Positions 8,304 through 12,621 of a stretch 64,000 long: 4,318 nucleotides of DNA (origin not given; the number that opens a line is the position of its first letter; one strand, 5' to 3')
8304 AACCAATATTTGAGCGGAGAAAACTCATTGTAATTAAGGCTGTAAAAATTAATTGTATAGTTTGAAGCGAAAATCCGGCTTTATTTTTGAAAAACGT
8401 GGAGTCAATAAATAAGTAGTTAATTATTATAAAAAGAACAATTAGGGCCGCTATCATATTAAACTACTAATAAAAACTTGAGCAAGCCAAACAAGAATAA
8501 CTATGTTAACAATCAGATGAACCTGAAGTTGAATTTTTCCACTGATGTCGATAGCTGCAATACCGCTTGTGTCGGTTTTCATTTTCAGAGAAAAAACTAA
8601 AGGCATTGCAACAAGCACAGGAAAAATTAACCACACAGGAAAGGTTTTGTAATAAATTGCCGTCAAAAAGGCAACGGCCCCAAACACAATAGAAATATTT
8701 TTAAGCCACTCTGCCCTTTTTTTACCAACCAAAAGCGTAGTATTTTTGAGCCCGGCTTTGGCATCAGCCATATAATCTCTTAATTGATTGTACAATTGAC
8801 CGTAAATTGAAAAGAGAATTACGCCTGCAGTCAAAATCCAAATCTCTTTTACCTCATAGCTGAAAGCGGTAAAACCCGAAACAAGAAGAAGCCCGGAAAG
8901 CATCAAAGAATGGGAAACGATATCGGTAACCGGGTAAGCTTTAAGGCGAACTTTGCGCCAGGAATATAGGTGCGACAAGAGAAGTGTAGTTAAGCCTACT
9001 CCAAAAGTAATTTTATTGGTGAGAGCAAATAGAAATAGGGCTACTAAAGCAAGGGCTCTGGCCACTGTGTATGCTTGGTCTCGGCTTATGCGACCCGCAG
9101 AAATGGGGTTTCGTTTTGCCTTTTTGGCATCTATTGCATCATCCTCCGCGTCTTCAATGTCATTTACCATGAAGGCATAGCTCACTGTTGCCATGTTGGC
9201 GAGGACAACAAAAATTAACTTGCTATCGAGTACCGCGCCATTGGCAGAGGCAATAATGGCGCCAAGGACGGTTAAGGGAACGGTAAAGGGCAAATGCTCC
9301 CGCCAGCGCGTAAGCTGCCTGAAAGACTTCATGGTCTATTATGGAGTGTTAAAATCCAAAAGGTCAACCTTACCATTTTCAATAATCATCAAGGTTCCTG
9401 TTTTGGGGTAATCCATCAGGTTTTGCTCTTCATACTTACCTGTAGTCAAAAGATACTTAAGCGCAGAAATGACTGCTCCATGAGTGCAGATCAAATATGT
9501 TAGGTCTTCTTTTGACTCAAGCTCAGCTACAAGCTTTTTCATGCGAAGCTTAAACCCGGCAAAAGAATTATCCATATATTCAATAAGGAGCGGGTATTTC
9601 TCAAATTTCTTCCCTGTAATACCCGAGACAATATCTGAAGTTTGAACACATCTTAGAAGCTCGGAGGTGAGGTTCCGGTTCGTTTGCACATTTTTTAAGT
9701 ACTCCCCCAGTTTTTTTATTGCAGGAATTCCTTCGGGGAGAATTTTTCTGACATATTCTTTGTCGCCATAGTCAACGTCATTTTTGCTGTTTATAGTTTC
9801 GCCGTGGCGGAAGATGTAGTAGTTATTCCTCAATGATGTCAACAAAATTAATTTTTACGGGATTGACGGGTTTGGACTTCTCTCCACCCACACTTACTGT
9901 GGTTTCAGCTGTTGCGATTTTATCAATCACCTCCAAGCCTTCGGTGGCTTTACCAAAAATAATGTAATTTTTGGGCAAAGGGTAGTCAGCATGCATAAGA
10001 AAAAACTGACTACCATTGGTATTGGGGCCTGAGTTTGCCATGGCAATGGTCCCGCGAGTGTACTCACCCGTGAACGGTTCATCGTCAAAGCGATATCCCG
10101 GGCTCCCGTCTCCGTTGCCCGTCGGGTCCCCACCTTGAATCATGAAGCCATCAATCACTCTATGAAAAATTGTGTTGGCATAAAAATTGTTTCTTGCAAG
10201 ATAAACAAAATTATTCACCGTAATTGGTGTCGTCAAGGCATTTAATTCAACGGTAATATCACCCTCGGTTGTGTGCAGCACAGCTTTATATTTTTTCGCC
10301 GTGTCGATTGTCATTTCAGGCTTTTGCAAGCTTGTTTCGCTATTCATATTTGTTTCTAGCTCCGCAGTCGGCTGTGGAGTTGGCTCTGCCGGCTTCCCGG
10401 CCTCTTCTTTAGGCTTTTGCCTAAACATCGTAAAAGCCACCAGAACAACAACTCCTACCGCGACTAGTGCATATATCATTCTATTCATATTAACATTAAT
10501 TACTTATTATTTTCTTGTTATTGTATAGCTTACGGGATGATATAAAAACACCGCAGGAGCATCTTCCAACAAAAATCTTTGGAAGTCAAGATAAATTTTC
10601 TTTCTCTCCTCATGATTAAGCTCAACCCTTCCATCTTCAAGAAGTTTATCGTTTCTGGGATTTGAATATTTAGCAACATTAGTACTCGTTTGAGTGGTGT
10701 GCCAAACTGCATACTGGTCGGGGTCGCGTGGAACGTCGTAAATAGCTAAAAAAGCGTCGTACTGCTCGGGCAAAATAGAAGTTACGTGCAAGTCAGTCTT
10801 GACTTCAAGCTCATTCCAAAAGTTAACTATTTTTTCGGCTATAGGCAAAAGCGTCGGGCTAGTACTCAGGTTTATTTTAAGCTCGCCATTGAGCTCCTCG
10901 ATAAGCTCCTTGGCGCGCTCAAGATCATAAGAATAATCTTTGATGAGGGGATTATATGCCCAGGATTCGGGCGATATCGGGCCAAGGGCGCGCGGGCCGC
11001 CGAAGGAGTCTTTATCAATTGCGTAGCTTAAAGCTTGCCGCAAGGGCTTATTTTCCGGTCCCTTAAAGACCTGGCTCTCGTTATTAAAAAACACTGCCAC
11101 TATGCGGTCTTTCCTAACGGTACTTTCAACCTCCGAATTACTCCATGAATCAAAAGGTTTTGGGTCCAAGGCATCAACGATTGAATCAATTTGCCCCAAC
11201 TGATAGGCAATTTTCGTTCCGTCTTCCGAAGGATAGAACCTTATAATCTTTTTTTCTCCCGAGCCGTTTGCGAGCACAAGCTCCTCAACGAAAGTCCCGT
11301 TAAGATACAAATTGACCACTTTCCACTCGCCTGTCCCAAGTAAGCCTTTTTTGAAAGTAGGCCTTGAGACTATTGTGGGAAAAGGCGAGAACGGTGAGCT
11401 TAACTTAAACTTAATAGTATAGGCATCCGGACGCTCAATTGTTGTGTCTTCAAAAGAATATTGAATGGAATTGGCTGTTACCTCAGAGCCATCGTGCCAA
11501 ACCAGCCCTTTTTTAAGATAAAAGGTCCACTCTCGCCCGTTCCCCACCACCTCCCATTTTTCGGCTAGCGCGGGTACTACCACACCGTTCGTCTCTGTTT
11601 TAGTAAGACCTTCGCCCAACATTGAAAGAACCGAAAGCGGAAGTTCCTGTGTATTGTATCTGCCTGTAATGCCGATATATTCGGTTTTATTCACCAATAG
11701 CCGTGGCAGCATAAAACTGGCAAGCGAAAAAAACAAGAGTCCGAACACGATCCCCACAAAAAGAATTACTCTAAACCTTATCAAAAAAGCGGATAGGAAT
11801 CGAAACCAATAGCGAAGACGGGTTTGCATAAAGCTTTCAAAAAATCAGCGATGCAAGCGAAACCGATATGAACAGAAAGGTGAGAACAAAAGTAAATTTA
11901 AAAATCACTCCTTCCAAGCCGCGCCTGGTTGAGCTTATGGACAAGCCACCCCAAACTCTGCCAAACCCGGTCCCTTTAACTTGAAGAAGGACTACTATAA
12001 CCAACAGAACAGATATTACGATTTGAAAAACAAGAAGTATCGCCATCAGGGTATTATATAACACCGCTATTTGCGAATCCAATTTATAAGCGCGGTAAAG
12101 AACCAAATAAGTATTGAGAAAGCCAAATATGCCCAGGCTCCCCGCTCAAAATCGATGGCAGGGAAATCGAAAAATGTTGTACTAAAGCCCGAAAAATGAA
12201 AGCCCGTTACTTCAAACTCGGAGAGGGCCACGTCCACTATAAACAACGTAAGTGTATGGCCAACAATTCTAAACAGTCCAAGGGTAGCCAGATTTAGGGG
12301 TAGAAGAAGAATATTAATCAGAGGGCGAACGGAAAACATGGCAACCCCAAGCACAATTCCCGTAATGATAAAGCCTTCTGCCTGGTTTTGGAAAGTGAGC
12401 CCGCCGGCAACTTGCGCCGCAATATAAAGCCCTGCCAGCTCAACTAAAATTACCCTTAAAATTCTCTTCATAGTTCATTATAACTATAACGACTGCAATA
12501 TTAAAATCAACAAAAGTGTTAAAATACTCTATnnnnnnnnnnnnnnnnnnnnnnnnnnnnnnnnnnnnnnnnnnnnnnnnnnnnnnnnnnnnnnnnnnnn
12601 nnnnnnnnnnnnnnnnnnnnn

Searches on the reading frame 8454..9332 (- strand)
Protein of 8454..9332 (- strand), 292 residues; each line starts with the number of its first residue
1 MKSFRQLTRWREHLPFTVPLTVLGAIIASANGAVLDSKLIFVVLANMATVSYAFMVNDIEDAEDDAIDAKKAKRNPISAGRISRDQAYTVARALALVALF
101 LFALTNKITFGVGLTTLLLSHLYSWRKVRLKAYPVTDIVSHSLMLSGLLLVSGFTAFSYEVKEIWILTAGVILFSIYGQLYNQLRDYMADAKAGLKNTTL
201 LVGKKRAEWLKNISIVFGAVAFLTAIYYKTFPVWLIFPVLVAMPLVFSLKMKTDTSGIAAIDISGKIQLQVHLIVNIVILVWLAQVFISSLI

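Call 30: search_protein_families(library=pfam, max_evalue=0.000001, proteins=[window:8454-9332:-])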
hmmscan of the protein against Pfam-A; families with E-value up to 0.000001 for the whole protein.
window:8454-9332:- (292 aa): 1 family
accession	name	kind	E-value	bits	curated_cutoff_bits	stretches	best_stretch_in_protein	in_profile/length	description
PF01040.23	UbiA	-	1.2e-28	100.5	34.2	1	20-251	3-231/250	UbiA prenyltransferase family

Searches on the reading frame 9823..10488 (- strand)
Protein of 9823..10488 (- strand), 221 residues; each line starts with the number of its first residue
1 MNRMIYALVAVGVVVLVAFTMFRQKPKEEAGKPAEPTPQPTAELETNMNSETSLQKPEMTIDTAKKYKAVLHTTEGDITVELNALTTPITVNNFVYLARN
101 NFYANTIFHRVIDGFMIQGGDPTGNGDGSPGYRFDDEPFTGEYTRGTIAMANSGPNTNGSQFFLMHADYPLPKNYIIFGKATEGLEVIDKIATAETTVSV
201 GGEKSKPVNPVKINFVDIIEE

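Call 30: search_protein_families(library=pfam, max_evalue=0.000001, proteins=[window:9823-10488:-])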
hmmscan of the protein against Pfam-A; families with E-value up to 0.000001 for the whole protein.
window:9823-10488:- (221 aa): 1 family
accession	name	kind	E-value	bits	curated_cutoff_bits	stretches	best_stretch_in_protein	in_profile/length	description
PF00160.26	Pro_isomerase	-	1.6e-39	136.1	21.7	1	71-214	4-155/159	Cyclophilin type peptidyl-prolyl cis-trans isomerase/CLD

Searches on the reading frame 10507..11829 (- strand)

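Call 30: search_protein_families(library=pfam, max_evalue=0.000001, proteins=[window:10507-11829:-])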
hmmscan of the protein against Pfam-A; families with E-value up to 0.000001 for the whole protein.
window:10507-11829:- (440 aa): 1 family
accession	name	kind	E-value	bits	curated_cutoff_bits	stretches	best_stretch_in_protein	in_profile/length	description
PF00496.27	SBP_bac_5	-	1.7e-31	110.1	32.4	1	84-351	2-325/368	Bacterial extracellular solute-binding proteins, family 5 Middle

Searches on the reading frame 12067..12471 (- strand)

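Call 33: search_protein_families(library=pfam, max_evalue=0.000001, proteins=[window:12067-12471:-])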
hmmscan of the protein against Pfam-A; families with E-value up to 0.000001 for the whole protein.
window:12067-12471:- (134 aa): 1 family
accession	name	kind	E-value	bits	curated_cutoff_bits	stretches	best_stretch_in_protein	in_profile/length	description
PF04020.18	Phage_holin_4_2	-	1.1e-11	45.7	28.8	1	4-91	3-89/105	Mycobacterial 4 TMS phage holin, superfamily IV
